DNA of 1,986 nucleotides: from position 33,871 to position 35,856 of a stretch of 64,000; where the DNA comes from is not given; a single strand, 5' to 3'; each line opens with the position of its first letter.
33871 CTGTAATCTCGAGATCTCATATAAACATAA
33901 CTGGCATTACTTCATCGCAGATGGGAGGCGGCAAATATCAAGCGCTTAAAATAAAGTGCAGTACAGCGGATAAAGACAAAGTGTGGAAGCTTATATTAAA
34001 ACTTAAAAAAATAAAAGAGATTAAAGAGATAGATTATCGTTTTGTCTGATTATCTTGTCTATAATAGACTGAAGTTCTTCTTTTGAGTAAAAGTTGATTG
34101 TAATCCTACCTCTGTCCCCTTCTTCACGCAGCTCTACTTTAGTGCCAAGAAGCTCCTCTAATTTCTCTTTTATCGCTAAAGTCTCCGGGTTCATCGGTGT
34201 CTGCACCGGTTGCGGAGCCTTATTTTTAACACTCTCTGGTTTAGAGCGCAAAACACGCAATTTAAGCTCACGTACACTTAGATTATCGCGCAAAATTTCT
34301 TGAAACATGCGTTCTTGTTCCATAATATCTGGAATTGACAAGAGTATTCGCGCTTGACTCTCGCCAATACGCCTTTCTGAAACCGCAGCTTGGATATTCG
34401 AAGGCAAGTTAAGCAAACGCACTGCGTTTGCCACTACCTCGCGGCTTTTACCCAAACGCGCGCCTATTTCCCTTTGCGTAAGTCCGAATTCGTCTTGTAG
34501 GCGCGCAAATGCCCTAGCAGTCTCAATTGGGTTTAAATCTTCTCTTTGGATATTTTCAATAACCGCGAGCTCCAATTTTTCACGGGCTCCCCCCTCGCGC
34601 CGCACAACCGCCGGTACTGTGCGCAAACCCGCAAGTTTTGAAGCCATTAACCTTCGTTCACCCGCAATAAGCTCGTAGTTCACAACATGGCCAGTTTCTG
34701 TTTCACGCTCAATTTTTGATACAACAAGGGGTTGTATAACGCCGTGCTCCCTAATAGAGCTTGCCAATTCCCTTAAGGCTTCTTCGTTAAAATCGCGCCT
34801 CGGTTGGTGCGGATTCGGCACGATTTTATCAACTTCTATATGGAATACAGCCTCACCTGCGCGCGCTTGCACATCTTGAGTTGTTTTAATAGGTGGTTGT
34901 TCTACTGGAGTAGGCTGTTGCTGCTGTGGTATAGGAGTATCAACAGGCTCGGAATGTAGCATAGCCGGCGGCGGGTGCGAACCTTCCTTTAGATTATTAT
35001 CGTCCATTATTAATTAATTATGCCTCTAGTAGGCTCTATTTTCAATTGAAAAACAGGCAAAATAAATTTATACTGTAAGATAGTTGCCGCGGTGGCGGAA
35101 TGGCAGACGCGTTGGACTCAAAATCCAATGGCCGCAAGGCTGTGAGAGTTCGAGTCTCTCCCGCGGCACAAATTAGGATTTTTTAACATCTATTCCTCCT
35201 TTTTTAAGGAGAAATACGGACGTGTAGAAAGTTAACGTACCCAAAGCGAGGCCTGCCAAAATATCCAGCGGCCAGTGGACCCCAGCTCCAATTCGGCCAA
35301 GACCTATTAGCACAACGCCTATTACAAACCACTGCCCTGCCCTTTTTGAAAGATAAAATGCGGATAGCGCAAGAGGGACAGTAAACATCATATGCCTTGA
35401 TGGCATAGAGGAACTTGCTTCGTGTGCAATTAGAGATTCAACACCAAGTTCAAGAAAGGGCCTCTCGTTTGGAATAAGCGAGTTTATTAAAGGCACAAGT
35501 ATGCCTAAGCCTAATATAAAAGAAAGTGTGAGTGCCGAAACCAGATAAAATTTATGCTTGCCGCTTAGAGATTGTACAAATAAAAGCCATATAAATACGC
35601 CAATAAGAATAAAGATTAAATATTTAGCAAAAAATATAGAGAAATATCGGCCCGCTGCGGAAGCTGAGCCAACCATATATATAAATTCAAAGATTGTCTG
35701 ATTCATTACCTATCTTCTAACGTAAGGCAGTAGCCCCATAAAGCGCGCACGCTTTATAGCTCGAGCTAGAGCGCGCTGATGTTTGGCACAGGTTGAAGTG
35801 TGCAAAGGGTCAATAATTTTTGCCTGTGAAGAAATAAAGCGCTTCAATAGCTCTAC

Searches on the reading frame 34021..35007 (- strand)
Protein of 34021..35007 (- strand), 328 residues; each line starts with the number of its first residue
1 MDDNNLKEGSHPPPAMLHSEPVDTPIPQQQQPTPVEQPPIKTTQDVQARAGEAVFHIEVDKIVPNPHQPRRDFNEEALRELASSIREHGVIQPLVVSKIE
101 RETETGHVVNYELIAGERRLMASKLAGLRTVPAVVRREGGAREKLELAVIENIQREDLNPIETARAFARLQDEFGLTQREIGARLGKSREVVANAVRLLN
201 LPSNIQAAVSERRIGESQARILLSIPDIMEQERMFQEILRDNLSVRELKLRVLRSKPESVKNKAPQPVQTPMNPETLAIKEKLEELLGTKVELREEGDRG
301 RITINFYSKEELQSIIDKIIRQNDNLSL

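Call 19: search_protein_families(library=pfam, proteins=[window:34021-35007:-], max_evalue=0.01)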
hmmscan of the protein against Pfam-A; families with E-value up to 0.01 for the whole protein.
window:34021-35007:- (328 aa): 4 families
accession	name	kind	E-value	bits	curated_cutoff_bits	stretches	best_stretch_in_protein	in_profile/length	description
PF17762.8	HTH_ParB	-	9.7e-32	109.6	22.6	1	156-252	1-97/102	ParB HTH domain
PF02195.25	ParB_N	-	4.9e-29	100.7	26.3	1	54-154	3-95/95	ParB N-terminal domain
PF23552.2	ParB_C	-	2.1e-08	33.9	23.8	1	273-319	2-49/50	ParB dimerisation domain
PF12802.13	MarR_2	-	0.0095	16.5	27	0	158-199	3-44/61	MarR family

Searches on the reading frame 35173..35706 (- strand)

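Call 19: search_protein_families(library=pfam, proteins=[window:35173-35706:-], max_evalue=0.01)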
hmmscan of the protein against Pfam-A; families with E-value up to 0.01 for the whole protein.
window:35173-35706:- (177 aa): 2 families
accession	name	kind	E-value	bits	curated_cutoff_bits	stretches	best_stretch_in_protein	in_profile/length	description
PF01569.27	PAP2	-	1.3e-11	44.8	27.2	1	63-164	7-122/130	PAP2 superfamily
PF14378.12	PAP2_3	-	1.1e-07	32.3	27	1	17-161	27-189/190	PAP2 superfamily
